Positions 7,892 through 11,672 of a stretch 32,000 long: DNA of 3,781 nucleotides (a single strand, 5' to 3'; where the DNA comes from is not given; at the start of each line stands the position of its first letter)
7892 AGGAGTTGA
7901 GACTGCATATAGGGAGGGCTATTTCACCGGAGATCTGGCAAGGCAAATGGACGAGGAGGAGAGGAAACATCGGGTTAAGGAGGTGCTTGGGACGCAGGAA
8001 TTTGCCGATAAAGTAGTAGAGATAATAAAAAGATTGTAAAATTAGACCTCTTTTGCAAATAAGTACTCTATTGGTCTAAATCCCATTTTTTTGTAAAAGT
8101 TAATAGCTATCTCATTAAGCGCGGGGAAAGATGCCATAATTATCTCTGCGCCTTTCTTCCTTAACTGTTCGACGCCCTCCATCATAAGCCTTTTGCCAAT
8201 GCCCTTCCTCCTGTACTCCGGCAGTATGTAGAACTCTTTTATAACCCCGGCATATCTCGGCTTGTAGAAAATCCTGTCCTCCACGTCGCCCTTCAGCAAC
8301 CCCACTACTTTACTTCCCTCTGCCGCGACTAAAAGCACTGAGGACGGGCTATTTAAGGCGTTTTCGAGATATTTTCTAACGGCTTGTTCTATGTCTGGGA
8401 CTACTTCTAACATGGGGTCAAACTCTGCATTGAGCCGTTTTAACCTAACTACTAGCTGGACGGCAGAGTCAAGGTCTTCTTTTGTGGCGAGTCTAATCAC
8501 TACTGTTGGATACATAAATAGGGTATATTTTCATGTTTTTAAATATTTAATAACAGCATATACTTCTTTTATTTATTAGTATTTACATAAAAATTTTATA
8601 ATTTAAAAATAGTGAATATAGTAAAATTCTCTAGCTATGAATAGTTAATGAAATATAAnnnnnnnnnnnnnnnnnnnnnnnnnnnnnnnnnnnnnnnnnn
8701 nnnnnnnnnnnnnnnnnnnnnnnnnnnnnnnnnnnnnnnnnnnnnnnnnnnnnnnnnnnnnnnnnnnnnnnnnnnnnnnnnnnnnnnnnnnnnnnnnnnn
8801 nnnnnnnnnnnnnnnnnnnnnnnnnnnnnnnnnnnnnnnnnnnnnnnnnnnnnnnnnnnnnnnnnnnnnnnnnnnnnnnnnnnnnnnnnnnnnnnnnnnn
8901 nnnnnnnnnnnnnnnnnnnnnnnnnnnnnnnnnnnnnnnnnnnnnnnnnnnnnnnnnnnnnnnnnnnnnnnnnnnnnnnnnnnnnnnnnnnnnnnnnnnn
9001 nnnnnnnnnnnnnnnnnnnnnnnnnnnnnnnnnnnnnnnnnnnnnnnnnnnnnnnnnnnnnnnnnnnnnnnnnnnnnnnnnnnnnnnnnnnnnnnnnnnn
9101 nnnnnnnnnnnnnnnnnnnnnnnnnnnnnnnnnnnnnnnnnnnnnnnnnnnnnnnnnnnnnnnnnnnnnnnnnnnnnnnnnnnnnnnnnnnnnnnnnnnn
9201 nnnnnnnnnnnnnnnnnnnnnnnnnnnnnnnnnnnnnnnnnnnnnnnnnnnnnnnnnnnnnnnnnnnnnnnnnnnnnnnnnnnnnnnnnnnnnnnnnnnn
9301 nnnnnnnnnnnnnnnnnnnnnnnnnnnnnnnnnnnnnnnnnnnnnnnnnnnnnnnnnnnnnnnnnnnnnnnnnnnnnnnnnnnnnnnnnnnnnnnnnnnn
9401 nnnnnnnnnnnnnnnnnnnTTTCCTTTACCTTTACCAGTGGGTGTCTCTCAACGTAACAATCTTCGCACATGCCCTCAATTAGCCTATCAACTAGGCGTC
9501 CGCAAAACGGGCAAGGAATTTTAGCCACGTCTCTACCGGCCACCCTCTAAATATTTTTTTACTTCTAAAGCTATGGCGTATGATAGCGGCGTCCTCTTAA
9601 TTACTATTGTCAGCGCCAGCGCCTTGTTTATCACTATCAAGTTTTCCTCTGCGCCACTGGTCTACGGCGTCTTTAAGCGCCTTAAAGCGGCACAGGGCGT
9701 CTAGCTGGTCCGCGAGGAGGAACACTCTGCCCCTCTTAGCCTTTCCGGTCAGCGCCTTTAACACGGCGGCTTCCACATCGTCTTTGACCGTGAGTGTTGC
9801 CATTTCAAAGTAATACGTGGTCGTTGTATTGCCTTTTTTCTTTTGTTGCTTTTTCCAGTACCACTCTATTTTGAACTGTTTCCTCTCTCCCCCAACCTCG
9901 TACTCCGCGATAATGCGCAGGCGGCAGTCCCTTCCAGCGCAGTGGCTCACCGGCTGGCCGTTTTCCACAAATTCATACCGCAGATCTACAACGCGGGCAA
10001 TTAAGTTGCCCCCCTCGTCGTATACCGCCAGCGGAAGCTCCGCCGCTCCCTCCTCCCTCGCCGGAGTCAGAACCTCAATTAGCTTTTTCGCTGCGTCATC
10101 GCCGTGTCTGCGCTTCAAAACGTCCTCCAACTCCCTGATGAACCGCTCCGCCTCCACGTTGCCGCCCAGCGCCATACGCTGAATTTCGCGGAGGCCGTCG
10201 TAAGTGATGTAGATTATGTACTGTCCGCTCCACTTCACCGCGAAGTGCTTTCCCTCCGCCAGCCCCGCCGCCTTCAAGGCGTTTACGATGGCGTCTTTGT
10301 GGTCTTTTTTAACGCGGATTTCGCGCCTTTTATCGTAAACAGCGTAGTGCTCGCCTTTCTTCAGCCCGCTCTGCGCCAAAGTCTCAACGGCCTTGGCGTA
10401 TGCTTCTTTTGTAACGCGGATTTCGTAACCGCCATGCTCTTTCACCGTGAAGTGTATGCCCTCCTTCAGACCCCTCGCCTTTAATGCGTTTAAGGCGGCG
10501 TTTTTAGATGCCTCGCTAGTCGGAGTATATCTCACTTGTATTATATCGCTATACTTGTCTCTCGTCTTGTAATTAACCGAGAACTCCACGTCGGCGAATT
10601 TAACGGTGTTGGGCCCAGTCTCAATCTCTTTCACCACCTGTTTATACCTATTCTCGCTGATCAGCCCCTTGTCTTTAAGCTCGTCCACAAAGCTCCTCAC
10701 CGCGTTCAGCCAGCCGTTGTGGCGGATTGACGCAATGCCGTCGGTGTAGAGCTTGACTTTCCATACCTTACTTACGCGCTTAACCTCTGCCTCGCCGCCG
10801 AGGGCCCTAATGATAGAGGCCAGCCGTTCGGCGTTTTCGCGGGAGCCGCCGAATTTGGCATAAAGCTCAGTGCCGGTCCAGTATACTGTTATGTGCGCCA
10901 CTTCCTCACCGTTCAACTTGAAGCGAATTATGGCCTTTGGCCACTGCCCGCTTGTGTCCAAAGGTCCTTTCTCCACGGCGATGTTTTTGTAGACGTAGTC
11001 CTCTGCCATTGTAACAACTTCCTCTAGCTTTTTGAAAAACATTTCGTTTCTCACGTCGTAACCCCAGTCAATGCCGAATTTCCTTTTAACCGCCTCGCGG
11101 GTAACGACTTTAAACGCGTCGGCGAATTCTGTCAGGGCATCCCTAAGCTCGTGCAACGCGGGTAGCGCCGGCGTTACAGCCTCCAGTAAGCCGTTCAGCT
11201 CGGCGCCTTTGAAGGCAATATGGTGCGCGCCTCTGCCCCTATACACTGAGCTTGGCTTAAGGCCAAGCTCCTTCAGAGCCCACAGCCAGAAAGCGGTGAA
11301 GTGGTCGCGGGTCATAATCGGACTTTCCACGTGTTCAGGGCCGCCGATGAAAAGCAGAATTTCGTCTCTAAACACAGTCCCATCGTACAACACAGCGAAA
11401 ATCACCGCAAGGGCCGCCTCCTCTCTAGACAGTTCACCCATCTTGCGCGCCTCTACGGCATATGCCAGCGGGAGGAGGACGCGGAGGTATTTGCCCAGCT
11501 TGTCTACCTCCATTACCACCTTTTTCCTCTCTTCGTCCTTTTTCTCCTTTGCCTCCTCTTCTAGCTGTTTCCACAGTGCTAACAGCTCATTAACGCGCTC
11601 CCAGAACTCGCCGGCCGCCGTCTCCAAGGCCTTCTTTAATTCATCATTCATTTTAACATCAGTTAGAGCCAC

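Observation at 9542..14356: Cassette 1 is bracketed by a 50-bp direct repeat that duplicates the MTase 3' end, and all four mismatches are synonymous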

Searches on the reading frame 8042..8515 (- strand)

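Call 6: search_protein_families(library=pfam, proteins=[window:8042-8515:-], max_evalue=0.01)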
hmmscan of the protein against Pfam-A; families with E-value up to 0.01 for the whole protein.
window:8042-8515:- (157 aa): 8 families
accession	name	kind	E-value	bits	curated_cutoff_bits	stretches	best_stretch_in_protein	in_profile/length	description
PF00583.31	Acetyltransf_1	-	2e-18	67.2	20.7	1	43-146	20-116/116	Acetyltransferase (GNAT) family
PF13508.13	Acetyltransf_7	-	6.2e-15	55.8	27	1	58-147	2-83/84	Acetyltransferase (GNAT) domain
PF13673.13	Acetyltransf_10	-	3.3e-12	46.9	23.6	1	46-150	18-111/128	Acetyltransferase (GNAT) domain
PF13420.13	Acetyltransf_4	-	1.3e-09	38.7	24.3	1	7-147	1-135/155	Acetyltransferase (GNAT) domain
PF08445.16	FR47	-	1.8e-08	34.7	22.1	1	87-149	19-80/86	FR47-like protein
PF13527.13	Acetyltransf_9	-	4.3e-07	30.4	25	1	7-148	2-126/127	Acetyltransferase (GNAT) domain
PF17013.11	Acetyltransf_15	-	8.9e-05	22.4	35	1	93-151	76-141/210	Putative acetyl-transferase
PF14542.12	Acetyltransf_CG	-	0.00026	21.5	30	1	92-127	27-62/80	GCN5-related N-acetyl-transferase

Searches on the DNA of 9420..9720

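Call 96: search_rna_families(source=window, start=9420, end=9720, threshold=evalue, max_evalue=5)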
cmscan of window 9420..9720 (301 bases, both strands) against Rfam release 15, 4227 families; matches with E-value up to 5: 1.
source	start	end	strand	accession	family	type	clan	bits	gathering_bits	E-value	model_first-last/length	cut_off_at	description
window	9474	9632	+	RF02895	S414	Gene; sRNA;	-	15.9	45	3.8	1-175/175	no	Staphylococcus sRNA 414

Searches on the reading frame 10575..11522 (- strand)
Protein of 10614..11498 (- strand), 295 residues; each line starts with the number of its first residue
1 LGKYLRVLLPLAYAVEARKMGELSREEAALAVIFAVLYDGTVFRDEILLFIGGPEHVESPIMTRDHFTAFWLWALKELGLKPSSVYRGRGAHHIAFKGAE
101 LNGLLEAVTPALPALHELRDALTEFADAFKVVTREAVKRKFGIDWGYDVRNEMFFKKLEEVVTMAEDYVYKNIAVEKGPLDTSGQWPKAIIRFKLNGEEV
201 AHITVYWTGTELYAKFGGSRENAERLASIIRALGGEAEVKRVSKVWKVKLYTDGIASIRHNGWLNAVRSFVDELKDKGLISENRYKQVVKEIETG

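Call 72: search_protein_families(library=pfam, proteins=[window:10614-11498:-], max_evalue=10)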
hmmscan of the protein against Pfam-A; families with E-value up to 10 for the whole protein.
seq(295 aa): 1 family
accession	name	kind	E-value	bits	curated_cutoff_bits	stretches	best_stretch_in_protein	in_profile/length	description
PF07775.16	PaRep2b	-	1.4e-99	334.4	20.4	1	105-295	1-191/512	PaRep2b protein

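Call 81: predict_structure(alignment_id=A5)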
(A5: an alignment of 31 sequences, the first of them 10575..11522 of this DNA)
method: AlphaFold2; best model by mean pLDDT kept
length: 316 residues; sequences in the alignment: 31
mean_pLDDT: 87.2   pTM: 0.82
mean pLDDT of the five models: 87.2, 86.6, 86.1, 85.2, 84.3
residues with pLDDT >= 90: 199; 70-90: 84; 50-70: 19; < 50: 14
segments of 3 or more residues with pLDDT < 50: 1-3, 306-316
pLDDT, mean of each block of 10 residues (from residue 1): 53 75 90 88 84 86 66 87 92 87 93 92 90 92 92 88 90 95 98 96 95 95 96 95 92 93 91 97 97 92 57 34
secondary structure, 60 per line:
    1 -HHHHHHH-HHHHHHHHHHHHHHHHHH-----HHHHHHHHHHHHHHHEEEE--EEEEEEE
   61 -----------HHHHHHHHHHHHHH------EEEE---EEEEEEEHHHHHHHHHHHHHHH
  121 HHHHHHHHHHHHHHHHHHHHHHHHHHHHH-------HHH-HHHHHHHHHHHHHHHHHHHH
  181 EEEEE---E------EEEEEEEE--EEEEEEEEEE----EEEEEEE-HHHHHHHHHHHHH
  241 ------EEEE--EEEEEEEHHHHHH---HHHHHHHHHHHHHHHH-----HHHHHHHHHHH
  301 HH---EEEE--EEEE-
elements in order: H2-8 H10-27 H33-47 E48-51 E54-60 H72-85 E92-95 E99-105 H106-149 H161-180 E181-185 E196-203 E206-215 E220-226 H228-240 E247-250 E253-259 H260-265 H269-284 H290-302 E306-309 E312-315

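Call 83: fold_search(model_id=the predicted structure, library=pdb)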
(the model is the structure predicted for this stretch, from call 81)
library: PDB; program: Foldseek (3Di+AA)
matches with E <= 10: 631; with E <= 0.001: 17
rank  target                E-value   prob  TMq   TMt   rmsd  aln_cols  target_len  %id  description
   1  3fd2_A                4.3e-05  0.98  0.19  0.18  19.4       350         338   13  Crystal structure of mMsoI/DNA complex with calcium (released 2009-06-30)
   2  5esp_A                1.6e-04  0.96  0.19  0.20  17.8       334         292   11  Crystal Structure of LAGLIDADG Meganuclease I-PanMI with coordinated Calcium ions (released 2016-03-30)
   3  2dch                  2.8e-04  1.00  0.18  0.27  18.0       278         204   10  Crystal structure of archaeal intron-encoded homing endonuclease I-Tsp061I (released 2006-07-06)
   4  5esp_B                2.9e-04  0.92  0.18  0.20  18.1       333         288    8  Crystal Structure of LAGLIDADG Meganuclease I-PanMI with coordinated Calcium ions (released 2016-03-30)
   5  5t2h_A                2.9e-04  0.84  0.18  0.18  18.2       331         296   11  Engineered variant of I-OnuI meganuclease targeting the Human TCRa gene; harbors 43 point mutations relative to wild-t (released 2017-05-03)
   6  4efj_A                3.8e-04  0.89  0.19  0.19  18.6       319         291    8  Crystal structure of I-GzeII LAGLIDADG homing endonuclease in complex with DNA target site (released 2012-05-02)
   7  5e5s_A                3.8e-04  0.89  0.19  0.20  17.8       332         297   12  I-SmaMI K103A mutant (released 2016-01-13)
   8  6bd0_A                3.8e-04  0.82  0.18  0.18  17.7       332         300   11  I-OnuI K227Y, D236A bound to cognate substrate (pre-cleavage complex) (released 2018-10-24)
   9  6uwj_A                4.0e-04  0.84  0.18  0.19  17.9       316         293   11  Intermediate engineered variant of I-OnuI meganuclease with improved thermostability and partially altered specificity (released 2019-12-18)
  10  5v0q_A                4.2e-04  0.84  0.18  0.18  18.9       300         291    9  Original engineered variant of I-OnuI meganuclease targeting the HIV integrase gene; harbors 49 point mutations relati (released 2017-09-27)
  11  6uw0_A                5.9e-04  0.80  0.16  0.17  17.9       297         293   11  Engineered variant of I-OnuI meganuclease with improved thermostability and fully altered specificity targeting choler (released 2019-12-18)
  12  9q7z_A                6.9e-04  0.89  0.19  0.20  17.4       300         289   10  One of a series of engineered variants of I-OnuI meganuclease targeting altered DNA target sequence (released 2025-09-10)
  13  4yhx_A                6.9e-04  0.69  0.17  0.17  17.8       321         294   12  Crystal Structure of LAGLIDADG Meganuclease I-GpeMI Bound to Uncleaved DNA (released 2016-03-09)
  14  6bda_A                7.6e-04  0.69  0.17  0.17  18.2       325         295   12  Wild-type I-OnuI bound to A3G substrate (post-cleavage complex) (released 2018-10-24)
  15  5thg_D                8.5e-04  0.84  0.19  0.20  17.8       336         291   10  Engineered variant of I-OnuI meganuclease targeting the HIV CCR5 gene; harbors 43 point mutations relative to wild-typ (released 2017-05-03)
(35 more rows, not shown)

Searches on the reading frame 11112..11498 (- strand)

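Call 72: search_protein_families(library=pfam, proteins=[window:11112-11498:-], max_evalue=10)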
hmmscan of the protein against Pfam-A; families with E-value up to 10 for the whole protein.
seq(129 aa): 1 family
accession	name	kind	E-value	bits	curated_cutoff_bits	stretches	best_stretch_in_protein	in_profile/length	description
PF07775.16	PaRep2b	-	0.0034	16.4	20.4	1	105-129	1-25/512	PaRep2b protein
